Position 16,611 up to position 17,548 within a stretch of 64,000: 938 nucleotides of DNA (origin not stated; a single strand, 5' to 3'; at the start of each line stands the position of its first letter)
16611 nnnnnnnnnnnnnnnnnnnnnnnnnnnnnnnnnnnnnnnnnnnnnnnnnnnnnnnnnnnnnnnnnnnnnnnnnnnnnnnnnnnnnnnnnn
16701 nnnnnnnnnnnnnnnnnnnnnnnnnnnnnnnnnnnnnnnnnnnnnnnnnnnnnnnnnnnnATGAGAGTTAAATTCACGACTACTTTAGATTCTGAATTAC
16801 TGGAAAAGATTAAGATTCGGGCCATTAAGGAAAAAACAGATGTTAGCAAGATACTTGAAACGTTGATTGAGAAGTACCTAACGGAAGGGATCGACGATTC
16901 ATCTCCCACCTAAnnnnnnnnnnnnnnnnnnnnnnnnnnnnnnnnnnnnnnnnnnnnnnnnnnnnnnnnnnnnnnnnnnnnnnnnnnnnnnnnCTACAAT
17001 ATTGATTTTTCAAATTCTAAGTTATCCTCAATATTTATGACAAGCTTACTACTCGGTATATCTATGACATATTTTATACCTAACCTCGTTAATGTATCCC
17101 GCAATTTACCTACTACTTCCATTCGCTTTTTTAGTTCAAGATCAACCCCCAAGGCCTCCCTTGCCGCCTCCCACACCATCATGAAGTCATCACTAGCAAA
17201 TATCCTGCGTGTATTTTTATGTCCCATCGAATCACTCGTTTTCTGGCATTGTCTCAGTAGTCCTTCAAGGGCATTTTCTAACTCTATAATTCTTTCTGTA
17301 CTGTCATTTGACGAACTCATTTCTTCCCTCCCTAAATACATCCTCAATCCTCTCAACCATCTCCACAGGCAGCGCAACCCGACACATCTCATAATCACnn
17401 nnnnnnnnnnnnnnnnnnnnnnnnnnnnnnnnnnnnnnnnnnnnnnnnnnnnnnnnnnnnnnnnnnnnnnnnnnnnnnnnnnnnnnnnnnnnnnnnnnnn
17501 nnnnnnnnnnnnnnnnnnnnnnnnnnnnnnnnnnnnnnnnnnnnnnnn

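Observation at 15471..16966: TnpB-only IS element that carries an RHH regulator in the tnpA slot, splits a zinc-ribbon gene and is flanked by a 9-bp repeat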

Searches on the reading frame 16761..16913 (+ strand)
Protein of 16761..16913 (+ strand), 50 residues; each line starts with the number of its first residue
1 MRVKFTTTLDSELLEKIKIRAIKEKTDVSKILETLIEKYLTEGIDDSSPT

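Call 3: search_protein_families(library=pfam, proteins=[window:16761-16913:+], max_evalue=1)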
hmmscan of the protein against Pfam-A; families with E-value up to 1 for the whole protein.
window:16761-16913:+ (50 aa): 5 families
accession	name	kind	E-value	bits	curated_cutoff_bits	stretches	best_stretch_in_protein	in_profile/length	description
PF19891.5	DUF6364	-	0.0001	23.1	27.3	1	1-41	1-39/70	Family of unknown function (DUF6364)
PF01402.27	RHH_1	-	0.00054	20.3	20.5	1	8-41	5-38/39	Ribbon-helix-helix protein, copG family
PF00543.27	P-II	-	0.023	15.5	25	1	10-41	49-80/102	Nitrogen regulatory protein P-II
PF07878.17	RHH_5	-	0.067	13.4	26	1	8-42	7-41/43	CopG-like RHH_1 or ribbon-helix-helix domain, RHH_5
PF12651.13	RHH_3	-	0.12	12.8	21.6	1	1-40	1-40/44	Ribbon-helix-helix domain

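Call 39: find_homologous_proteins(query=window:16761-16910:+, max_evalue=0.001)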
Query seq(50 aa) (50 aa): 43 proteins with E <= 0.001 among 43 candidates.
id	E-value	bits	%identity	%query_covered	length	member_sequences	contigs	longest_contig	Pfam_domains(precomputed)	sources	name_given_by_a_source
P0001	4.4e-22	93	100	100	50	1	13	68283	-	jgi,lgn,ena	-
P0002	1.7e-14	70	82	100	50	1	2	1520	PF01402.28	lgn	-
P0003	3.4e-13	66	81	94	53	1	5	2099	-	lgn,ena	-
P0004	6.3e-13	65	86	84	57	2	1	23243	PF19891.6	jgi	-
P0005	1.1e-12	64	78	100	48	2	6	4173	-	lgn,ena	-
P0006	1.7e-12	63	76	100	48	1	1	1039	-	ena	-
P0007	3.2e-12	63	83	84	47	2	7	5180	-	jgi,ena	-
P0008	4.5e-12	62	81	86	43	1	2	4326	-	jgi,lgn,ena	-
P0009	2.0e-11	60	85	80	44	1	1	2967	-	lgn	-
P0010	3.1e-11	60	76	90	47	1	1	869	-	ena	-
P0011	5.8e-11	59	72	86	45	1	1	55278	PF19891.6,PF22180.4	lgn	-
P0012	1.3e-10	58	83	80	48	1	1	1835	-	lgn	-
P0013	2.4e-10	57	66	100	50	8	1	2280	-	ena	-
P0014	3.5e-10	56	66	100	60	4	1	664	PF22180.4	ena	-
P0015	4.9e-10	56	66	100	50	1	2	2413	-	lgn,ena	-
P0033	2.3e-8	51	64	100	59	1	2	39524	-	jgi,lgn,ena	-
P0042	3.3e-7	47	64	84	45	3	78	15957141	PF01402.28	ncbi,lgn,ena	-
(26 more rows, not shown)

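Call 40: find_encoding_contigs(protein=P0042, flank=3000, max_places=6)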
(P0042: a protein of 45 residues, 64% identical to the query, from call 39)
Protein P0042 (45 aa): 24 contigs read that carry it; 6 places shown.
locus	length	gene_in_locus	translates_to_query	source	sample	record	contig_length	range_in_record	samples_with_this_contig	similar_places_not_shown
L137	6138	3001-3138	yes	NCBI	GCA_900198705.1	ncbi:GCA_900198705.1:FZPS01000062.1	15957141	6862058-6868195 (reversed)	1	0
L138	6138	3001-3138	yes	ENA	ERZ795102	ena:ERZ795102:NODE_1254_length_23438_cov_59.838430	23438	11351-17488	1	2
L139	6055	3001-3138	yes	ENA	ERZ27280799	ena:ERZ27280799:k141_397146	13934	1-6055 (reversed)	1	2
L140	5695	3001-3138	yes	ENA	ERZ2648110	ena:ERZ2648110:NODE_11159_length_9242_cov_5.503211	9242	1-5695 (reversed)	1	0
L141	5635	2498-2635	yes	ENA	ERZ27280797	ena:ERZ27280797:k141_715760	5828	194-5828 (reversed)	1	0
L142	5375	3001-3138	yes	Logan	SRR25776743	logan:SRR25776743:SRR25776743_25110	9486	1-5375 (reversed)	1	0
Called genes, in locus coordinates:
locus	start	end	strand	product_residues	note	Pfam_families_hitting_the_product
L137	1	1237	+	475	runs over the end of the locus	-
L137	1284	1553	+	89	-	-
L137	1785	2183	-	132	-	-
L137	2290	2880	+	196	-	-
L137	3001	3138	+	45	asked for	PF01402:RHH_1 (weak)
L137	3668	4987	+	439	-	PF00271:Helicase_C (faint)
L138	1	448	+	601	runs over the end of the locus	-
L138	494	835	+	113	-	-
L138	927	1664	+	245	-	-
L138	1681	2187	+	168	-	PF01966:HD (weak)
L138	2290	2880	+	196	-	-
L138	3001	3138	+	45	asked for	PF01402:RHH_1 (weak)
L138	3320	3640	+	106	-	-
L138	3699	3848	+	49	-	-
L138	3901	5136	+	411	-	PF14659:Phage_int_SAM_3, PF00589:Phage_integrase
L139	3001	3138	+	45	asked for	PF01402:RHH_1 (weak)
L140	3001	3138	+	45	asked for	PF01402:RHH_1 (weak)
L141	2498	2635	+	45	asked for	PF01402:RHH_1 (weak)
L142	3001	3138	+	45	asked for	PF01402:RHH_1 (weak)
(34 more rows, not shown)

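Call 41: find_encoding_contigs(protein=P0011, flank=3000, max_places=3)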
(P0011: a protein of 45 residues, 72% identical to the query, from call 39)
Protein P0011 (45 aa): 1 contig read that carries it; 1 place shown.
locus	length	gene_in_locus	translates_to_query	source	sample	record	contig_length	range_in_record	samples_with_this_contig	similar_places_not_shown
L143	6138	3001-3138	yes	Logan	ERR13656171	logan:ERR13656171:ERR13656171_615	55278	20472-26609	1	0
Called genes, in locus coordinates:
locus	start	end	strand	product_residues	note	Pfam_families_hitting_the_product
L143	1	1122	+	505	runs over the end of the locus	PF05133:SPP1_portal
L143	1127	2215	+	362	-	PF06152:Phage_min_cap2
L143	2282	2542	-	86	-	-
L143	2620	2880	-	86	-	-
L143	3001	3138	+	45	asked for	PF19891:DUF6364 (weak), PF22180:RH3_dom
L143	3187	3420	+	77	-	-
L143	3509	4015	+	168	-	PF06810:Phage_scaffold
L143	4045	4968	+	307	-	-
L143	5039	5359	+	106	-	-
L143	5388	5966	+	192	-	PF20557:DnaT_2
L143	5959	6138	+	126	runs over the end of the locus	-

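Call 42: find_encoding_contigs(protein=P0033, flank=3000, max_places=3)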
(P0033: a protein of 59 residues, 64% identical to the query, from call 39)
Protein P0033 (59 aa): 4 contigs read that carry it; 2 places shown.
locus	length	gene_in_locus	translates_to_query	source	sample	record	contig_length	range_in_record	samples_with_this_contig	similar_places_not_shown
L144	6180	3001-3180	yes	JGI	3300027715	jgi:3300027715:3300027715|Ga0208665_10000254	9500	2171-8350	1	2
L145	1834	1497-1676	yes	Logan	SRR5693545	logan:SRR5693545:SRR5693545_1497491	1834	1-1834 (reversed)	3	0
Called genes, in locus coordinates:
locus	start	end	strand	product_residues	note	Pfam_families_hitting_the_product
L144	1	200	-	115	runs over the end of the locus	-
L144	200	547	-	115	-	-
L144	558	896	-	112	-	-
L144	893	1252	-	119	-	-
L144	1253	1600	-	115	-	-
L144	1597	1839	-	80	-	-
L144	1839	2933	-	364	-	PF12323:HTH_OrfB_IS605, PF01385:OrfB_IS605, PF07282:Cas12f1-like_TNB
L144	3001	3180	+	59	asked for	-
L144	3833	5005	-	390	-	PF12323:HTH_OrfB_IS605, PF01385:OrfB_IS605, PF07282:Cas12f1-like_TNB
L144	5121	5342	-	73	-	-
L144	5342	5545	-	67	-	-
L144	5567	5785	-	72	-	-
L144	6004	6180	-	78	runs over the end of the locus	-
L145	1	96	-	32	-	?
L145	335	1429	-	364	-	PF12323:HTH_OrfB_IS605, PF01385:OrfB_IS605, PF07282:Cas12f1-like_TNB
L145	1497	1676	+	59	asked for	-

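Call 48: search_solved_structures(query=A2, max_evalue=10)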
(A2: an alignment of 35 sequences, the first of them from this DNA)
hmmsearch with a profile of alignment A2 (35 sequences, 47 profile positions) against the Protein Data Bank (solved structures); distinct sequences matched with E-value up to 10: 9.
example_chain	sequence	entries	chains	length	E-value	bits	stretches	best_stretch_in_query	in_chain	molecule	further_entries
2kel_A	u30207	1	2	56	0.067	16.1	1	9-44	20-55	Uncharacterized protein 56B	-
4h1x_A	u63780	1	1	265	0.38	13.7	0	25-43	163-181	Phosphate-binding protein pstS 2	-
9rs9_C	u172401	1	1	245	0.47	13.4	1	21-45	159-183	Ras-related protein Rab-23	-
4aai_A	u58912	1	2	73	0.6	13.1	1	2-45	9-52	ORF E73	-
4hv0_A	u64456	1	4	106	0.62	13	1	8-41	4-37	AvtR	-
2bnw_A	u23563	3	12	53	0.97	12.4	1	15-42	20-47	ORF OMEGA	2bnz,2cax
8yo0_A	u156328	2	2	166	1.2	12.2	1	21-42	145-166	Ras-related protein Rab-23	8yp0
8yim_A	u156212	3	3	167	1.2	12.1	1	21-42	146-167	Ras-related protein Rab-23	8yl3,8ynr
4w6q_A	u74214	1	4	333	1.8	11.5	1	6-23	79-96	glucosyltransferase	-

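Call 56: predict_structure(alignment_id=A2)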
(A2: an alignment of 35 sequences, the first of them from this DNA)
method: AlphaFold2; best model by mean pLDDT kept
length: 50 residues; sequences in the alignment: 35
mean_pLDDT: 77.8   pTM: 0.46
mean pLDDT of the five models: 77.8, 77.6, 76.8, 76.3, 71.5
residues with pLDDT >= 90: 2; 70-90: 35; 50-70: 11; < 50: 2
segments of 3 or more residues with pLDDT < 50: none
pLDDT, mean of each block of 10 residues (from residue 1): 68 87 88 86 60
secondary structure, 60 per line:
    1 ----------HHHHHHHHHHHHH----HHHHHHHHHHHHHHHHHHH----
elements in order: H11-23 H28-46

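Call 59: fold_search(model_id=the predicted structure, library=pdb)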
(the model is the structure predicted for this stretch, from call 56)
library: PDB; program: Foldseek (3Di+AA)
matches with E <= 10: 120; with E <= 0.001: 0
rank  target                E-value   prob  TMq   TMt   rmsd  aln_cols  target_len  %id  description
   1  9kkd_B                6.2e-02  1.00  0.77  0.89   1.0        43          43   28  the structure of StnY (released 2025-11-19)
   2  2cpg_B                1.3e-01  0.98  0.73  0.80   1.3        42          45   24  TRANSCRIPTIONAL REPRESSOR COPG (released 1999-11-19)
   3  1ea4_E                1.3e-01  0.98  0.72  0.80   1.4        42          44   24  TRANSCRIPTIONAL REPRESSOR COPG/22bp dsDNA COMPLEX (released 2001-07-05)
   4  1ea4_B                1.4e-01  0.97  0.67  0.79   1.3        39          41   26  TRANSCRIPTIONAL REPRESSOR COPG/22bp dsDNA COMPLEX (released 2001-07-05)
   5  1b01_A                1.4e-01  0.97  0.71  0.81   1.4        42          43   24  TRANSCRIPTIONAL REPRESSOR COPG/DNA COMPLEX (released 1999-11-19)
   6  9kkd_A                1.5e-01  0.99  0.75  0.83   1.0        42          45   28  the structure of StnY (released 2025-11-19)
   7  8u12_A                1.5e-01  0.93  0.68  0.68   2.5        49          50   22  Crystal Structure of Antitoxin Protein Rv0298 of Type II Toxin-antitoxin Systems from Mycobacterium tuberculosis (released 2023-09-27)
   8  2cpg_C                1.6e-01  0.98  0.69  0.80   1.2        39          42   26  TRANSCRIPTIONAL REPRESSOR COPG (released 1999-11-19)
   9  1p94_MODEL_1_A        1.6e-01  0.97  0.70  0.48   1.4        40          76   18  NMR Structure of ParG symmetric dimer (released 2004-01-13)
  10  7wj0_MODEL_1_A        1.6e-01  0.93  0.66  0.67   2.4        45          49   22  Solution structure of N-terminal domain (nMazE6) of mycobacterial antitoxin MazE6 from MazEF6 TA system (released 2022-10-12)
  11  1ea4_F                1.8e-01  0.97  0.74  0.81   1.3        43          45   23  TRANSCRIPTIONAL REPRESSOR COPG/22bp dsDNA COMPLEX (released 2001-07-05)
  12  1myk_B                2.5e-01  0.85  0.63  0.68   2.5        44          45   23  CRYSTAL STRUCTURE, FOLDING, AND OPERATOR BINDING OF THE HYPERSTABLE ARC REPRESSOR MUTANT PL8 (released 1995-01-26)
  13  1par_A                2.7e-01  0.84  0.59  0.58   2.4        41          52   24  DNA RECOGNITION BY BETA-SHEETS IN THE ARC REPRESSOR-OPERATOR CRYSTAL STRUCTURE (released 1994-07-31)
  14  1b28_MODEL_1_A        2.7e-01  0.77  0.60  0.57   2.4        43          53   23  ARC REPRESSOR MYL MUTANT FROM SALMONELLA BACTERIOPHAGE P22 (released 1999-11-03)
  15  1myl_A                3.4e-01  0.80  0.62  0.67   2.6        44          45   20  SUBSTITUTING HYDROPHOBIC RESIDUES FOR A BURIED SALT BRIDGE ENHANCES PROTEIN STABILITY BUT DOES NOT REDUCE CONFORMATION (released 1995-01-26)
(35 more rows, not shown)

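Call 63: search_dna_similar(query=window:16761-16910:+, collection=phages, mode=protein, max_evalue=0.01, max_rows=25)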
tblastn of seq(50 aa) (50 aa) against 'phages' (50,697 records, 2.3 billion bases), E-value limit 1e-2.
Records with a match: 5; places in all: 5; records where one place covers at least 80% of the query: 0.
Best place of each record, by identity: <60% 5.
By first word of the organism name: Brevibacillus 5.
By host as written in the record: Brevibacillus laterosporus 5.
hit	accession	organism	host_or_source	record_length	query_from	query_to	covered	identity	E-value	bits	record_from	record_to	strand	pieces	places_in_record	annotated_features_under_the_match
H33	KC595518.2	Brevibacillus phage Davies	Brevibacillus laterosporus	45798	4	42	78%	48.7%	8e-3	37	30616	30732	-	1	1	Arc-like DNA binding domain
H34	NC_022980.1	Brevibacillus phage Davies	Brevibacillus laterosporus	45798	4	42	78%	48.7%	8e-3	37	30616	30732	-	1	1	Arc-like repressor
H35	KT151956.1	Brevibacillus phage Osiris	Brevibacillus laterosporus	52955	4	42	78%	48.7%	8e-3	37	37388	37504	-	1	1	putative Arc-like DNA binding domain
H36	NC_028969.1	Brevibacillus phage Osiris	Brevibacillus laterosporus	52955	4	42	78%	48.7%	8e-3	37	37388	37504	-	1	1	Arc-like repressor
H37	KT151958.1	Brevibacillus phage Powder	Brevibacillus laterosporus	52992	4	42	78%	48.7%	8e-3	37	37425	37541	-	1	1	Arc-like DNA binding domain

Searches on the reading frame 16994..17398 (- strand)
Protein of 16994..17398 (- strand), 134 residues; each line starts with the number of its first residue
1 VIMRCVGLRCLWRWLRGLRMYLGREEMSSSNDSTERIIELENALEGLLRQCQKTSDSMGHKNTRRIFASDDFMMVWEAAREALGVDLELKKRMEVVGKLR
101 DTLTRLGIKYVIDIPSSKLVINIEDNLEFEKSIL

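Call 3: search_protein_families(library=pfam, proteins=[window:16994-17398:-], max_evalue=1)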
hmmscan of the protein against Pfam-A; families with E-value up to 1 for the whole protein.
window:16994-17398:- (134 aa): 1 family
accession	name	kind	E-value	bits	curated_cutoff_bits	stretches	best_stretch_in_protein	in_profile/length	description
PF02906.19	Fe_hyd_lg_C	-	0.024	14.7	22.1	1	77-132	9-63/245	Iron only hydrogenase large subunit, C-terminal domain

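Call 16: find_related_loci(query=window:16994-17398:-, collection=viral_contigs, flank=4000)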
Query window:16994-17398:- (134 aa) in viral_contigs; peptide patterns used: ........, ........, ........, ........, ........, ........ (x = any residue, [..] = any of these).
16 stretches matched a pattern; 4 encode a relative of the query (tblastn E <= 1e-3); 4 distinct loci.
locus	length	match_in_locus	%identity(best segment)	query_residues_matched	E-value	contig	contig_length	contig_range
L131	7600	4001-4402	99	1-134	2e-87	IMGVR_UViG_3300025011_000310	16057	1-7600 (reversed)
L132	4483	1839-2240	98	1-134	4e-86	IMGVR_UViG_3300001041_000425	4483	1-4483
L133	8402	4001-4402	97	1-134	4e-85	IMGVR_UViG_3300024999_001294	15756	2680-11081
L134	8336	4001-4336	67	19-130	9e-46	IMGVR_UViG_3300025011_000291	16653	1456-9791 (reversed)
